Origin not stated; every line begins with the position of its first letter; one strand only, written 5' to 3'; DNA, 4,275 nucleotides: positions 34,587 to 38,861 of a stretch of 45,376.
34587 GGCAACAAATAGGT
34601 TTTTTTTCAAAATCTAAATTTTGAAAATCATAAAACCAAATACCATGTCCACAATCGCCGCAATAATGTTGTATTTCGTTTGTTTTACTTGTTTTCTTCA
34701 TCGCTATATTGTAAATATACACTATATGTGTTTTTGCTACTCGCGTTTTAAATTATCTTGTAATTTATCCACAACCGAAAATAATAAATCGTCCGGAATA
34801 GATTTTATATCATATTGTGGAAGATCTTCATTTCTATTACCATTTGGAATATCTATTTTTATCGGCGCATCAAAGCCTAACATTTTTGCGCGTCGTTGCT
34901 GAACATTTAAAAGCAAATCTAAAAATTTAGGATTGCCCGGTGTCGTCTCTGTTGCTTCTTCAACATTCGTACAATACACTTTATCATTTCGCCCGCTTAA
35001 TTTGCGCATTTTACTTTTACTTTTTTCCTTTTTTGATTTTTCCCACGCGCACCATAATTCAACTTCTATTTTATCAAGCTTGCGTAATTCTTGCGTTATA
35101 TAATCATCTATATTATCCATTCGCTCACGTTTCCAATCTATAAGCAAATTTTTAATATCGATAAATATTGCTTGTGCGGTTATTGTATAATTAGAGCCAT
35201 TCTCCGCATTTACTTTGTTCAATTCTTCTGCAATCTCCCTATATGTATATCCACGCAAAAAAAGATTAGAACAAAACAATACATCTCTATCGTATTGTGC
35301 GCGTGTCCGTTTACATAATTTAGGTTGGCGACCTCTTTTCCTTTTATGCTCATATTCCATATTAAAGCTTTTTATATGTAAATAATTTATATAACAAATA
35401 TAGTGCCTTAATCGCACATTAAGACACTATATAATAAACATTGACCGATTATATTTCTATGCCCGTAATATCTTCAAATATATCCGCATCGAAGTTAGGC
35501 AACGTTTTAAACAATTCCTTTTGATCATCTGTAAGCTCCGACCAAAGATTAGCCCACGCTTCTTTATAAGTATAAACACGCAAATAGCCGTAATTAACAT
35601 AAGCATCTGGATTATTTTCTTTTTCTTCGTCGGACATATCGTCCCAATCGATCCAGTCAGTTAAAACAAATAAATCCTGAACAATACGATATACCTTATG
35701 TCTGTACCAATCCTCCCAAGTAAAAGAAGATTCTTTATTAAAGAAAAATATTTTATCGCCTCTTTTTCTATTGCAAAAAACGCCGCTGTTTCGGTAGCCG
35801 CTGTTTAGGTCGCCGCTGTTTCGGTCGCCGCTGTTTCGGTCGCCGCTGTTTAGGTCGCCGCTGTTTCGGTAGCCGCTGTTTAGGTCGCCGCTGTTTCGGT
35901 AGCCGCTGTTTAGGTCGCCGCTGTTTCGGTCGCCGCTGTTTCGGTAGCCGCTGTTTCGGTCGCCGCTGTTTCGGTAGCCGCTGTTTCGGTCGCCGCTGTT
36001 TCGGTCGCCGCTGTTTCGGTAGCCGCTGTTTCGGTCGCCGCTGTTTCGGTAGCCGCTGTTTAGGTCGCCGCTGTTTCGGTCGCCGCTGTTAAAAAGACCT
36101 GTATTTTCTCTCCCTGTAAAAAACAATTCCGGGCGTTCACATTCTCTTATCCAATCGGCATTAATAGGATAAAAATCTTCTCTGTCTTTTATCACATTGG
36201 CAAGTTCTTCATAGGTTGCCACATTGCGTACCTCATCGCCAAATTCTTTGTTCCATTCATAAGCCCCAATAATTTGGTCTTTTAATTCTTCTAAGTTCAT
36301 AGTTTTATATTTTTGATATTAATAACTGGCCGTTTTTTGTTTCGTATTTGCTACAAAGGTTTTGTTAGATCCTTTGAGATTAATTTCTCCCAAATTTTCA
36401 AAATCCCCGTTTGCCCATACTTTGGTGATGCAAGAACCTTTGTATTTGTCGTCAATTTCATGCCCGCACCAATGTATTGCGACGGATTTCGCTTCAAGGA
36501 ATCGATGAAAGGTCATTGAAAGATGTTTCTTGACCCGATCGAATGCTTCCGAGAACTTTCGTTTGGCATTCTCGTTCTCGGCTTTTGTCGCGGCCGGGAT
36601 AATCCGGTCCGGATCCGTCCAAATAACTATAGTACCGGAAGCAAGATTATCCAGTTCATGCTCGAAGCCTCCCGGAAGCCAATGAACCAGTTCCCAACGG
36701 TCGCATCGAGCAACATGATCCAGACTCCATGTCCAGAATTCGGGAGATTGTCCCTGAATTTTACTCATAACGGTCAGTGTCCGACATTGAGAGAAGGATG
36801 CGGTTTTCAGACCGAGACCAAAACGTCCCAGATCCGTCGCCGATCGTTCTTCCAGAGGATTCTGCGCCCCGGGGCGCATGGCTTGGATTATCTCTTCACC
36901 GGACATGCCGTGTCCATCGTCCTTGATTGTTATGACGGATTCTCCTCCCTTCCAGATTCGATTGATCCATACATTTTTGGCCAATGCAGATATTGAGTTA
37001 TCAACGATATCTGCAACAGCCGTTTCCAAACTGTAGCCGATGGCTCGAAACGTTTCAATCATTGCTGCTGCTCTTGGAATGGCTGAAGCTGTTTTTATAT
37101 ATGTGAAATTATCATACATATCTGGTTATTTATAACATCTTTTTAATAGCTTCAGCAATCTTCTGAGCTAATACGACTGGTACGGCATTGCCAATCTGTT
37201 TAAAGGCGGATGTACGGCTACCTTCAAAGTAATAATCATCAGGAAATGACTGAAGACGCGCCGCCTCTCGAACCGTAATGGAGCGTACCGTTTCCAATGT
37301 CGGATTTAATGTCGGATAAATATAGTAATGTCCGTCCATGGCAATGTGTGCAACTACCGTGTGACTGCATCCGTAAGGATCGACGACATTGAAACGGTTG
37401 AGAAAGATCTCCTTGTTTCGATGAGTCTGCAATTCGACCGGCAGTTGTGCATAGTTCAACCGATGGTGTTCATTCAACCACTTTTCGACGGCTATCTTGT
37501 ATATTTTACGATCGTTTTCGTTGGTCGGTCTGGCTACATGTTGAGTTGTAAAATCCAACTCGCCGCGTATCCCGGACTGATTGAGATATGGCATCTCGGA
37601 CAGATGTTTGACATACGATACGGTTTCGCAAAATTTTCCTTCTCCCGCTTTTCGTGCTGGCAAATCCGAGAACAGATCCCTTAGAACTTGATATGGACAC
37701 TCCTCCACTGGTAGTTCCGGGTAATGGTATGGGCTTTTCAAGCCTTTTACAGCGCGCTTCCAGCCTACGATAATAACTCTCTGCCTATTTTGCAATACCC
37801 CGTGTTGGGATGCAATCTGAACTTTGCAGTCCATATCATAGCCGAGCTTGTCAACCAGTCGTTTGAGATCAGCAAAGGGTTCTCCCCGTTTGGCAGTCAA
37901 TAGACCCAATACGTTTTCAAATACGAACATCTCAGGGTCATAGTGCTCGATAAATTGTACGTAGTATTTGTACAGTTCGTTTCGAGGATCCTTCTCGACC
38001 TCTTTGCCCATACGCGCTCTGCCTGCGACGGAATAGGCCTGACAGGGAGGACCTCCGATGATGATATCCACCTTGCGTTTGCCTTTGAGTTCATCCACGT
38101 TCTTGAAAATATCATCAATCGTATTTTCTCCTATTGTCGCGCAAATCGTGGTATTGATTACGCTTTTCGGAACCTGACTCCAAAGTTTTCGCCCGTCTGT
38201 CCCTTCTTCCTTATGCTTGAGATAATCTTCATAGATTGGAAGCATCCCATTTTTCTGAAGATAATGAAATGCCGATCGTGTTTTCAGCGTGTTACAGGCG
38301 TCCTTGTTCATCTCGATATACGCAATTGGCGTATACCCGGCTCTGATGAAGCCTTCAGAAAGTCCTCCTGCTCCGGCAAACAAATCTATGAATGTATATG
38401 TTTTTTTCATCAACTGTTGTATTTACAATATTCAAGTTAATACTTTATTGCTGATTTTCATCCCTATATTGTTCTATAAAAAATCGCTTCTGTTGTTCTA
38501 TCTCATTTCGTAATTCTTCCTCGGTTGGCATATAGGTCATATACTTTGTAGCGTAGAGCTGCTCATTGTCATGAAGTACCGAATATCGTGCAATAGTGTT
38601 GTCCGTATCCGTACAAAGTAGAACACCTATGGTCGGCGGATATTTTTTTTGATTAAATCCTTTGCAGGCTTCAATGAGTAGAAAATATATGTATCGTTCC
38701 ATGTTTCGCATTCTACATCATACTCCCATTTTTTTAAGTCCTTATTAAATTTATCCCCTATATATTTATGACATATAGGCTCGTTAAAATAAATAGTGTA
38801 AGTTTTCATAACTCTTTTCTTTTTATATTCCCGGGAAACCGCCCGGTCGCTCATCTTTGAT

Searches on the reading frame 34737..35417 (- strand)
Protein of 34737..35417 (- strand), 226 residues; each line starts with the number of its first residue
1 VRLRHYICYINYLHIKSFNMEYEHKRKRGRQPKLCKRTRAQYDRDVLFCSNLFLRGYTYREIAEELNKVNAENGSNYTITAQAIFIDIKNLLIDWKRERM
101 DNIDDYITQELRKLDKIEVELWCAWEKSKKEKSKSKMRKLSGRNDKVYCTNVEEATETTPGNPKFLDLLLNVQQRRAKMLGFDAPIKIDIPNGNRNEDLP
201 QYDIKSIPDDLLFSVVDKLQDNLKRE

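Call 29: search_protein_families(library=phrogs, proteins=[window:34737-35417:-], max_evalue=0.01)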
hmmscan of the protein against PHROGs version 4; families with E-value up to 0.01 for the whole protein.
window:34737-35417:- (226 aa): 1 family
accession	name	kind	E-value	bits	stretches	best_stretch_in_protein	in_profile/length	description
phrog_645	-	DNA, RNA and nucleotide metabolism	1.8e-16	61.8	1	33-192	14-130/196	Rnase E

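Call 30: search_protein_families(library=pfam, proteins=[window:34737-35417:-], max_evalue=0.01)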
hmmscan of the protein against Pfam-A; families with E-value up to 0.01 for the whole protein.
window:34737-35417:- (226 aa): 0 families

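Call 56: search_protein_families(library=ncbifam, proteins=[window:34737-35417:-], max_evalue=1)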
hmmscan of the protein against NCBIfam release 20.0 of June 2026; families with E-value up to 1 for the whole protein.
window:34737-35417:- (226 aa): 0 families

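Call 57: search_solved_structures(query=window:34737-35417:-, max_evalue=1)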
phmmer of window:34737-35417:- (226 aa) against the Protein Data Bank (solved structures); distinct sequences matched with E-value up to 1: 1.
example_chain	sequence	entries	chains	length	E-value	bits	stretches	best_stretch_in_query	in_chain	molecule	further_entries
2zbc_A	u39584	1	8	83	0.97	12.2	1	79-121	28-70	83aa long hypothetical transcriptional regulator asnC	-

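Call 82: search_solved_structures(query=A4, max_evalue=10)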
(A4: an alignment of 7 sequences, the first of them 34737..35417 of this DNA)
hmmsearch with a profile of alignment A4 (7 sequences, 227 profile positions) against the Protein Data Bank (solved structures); distinct sequences matched with E-value up to 10: 2.
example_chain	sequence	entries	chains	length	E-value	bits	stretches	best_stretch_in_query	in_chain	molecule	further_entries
2zbc_A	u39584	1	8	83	0.51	12.7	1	61-101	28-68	83aa long hypothetical transcriptional regulator asnC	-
3c9p_A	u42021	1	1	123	0.78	12.1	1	67-100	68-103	Uncharacterized protein SP1917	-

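Call 83: search_protein_families(library=pfam, alignment_id=A4, max_evalue=10)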
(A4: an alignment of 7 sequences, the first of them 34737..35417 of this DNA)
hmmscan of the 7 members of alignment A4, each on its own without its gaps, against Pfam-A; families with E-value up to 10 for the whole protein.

A. member 1, window:34737-35417:- (226 aa): 2 families
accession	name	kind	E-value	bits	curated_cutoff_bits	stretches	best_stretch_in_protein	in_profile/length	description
PF10074.15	RovC_DNA-bd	-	0.085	13.9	26.4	1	25-75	24-76/107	T6SS, Transcription factor, DNA binding domain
PF18609.8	SAM_Exu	-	1.5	9.6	28.9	1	51-87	6-41/72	Exuperantia SAM-like domain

B. families by the number of members that match (of 7 scanned): 7 families
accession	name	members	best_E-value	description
PF04859.17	DUF641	5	0.0072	Plant protein of unknown function (DUF641)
PF12650.12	DUF3784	5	0.038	Domain of unknown function (DUF3784)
PF13936.12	HTH_38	1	0.0027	Helix-turn-helix domain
PF10074.15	RovC_DNA-bd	1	0.085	T6SS, Transcription factor, DNA binding domain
PF13384.12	HTH_23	1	0.11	Homeodomain-like domain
PF22448.1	RepB_primase_C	1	0.17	RepB DNA-primase C-terminal helical domain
PF18609.8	SAM_Exu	1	1.5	Exuperantia SAM-like domain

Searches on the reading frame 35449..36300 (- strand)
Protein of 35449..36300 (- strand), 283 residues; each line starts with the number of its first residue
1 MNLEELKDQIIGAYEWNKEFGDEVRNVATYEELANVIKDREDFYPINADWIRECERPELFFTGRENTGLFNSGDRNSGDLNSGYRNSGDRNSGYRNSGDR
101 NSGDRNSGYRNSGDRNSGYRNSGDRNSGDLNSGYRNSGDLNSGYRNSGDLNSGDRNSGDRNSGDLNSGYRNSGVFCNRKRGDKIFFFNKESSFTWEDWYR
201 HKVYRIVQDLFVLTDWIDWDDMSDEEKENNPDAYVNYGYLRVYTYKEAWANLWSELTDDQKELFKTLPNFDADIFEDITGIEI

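Call 74: search_protein_families(library=pfam, proteins=[window:35449-36300:-], max_evalue=0.001)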
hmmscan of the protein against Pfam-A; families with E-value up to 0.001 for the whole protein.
window:35449-36300:- (283 aa): 1 family
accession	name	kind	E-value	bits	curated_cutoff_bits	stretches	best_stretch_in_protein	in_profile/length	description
PF01469.24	Pentapeptide_2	-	7.3e-27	93.4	26.4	3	66-103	2-39/40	Pentapeptide repeats (8 copies)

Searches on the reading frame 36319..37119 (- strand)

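Call 74: search_protein_families(library=pfam, proteins=[window:36319-37119:-], max_evalue=0.001)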
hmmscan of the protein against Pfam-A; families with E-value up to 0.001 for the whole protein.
window:36319-37119:- (266 aa): 2 families
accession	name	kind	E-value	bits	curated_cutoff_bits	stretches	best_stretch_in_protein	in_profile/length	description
PF13589.12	HATPase_c_3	-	5.8e-32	111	25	1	29-163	1-137/137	Histidine kinase-, DNA gyrase B-, and HSP90-like ATPase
PF02518.31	HATPase_c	-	1.6e-06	29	26.4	1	31-107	6-80/111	Histidine kinase-, DNA gyrase B-, and HSP90-like ATPase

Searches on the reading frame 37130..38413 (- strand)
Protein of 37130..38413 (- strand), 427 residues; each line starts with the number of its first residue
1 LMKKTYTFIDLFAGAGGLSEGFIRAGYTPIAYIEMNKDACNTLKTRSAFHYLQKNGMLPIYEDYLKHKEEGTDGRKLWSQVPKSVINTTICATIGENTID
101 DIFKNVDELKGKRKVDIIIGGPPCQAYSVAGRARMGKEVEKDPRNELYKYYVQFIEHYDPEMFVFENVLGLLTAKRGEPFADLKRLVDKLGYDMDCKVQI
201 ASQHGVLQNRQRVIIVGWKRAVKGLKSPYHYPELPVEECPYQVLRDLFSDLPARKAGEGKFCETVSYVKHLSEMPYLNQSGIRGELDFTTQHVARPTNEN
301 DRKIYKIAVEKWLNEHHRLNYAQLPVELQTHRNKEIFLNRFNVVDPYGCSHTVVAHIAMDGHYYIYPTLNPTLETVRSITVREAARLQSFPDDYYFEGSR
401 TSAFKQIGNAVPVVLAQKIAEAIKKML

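Call 74: search_protein_families(library=pfam, proteins=[window:37130-38413:-], max_evalue=0.001)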
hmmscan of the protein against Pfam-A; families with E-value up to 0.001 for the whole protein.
window:37130-38413:- (427 aa): 1 family
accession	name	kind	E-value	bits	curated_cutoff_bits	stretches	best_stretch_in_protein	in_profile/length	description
PF00145.23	DNA_methylase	-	3.1e-61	208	22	2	97-425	45-324/324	C-5 cytosine-specific DNA methylase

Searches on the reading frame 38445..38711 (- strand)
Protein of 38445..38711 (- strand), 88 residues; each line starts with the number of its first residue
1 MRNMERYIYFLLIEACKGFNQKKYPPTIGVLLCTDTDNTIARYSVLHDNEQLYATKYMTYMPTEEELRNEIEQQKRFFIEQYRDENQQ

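Call 29: search_protein_families(library=phrogs, proteins=[window:38445-38711:-], max_evalue=0.01)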
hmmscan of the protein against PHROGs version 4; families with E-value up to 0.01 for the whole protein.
window:38445-38711:- (88 aa): 1 family
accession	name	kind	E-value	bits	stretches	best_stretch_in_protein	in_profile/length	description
phrog_22762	-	unknown function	3.3e-06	27.6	1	24-71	276-323/343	-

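Call 30: search_protein_families(library=pfam, proteins=[window:38445-38711:-], max_evalue=0.01)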
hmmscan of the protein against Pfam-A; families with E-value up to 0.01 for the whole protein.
window:38445-38711:- (88 aa): 1 family
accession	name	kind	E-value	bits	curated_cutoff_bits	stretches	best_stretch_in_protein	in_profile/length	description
PF06250.17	YhcG_C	-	2.8e-08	34.2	32.5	1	19-71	102-156/157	YhcG PDDEXK nuclease domain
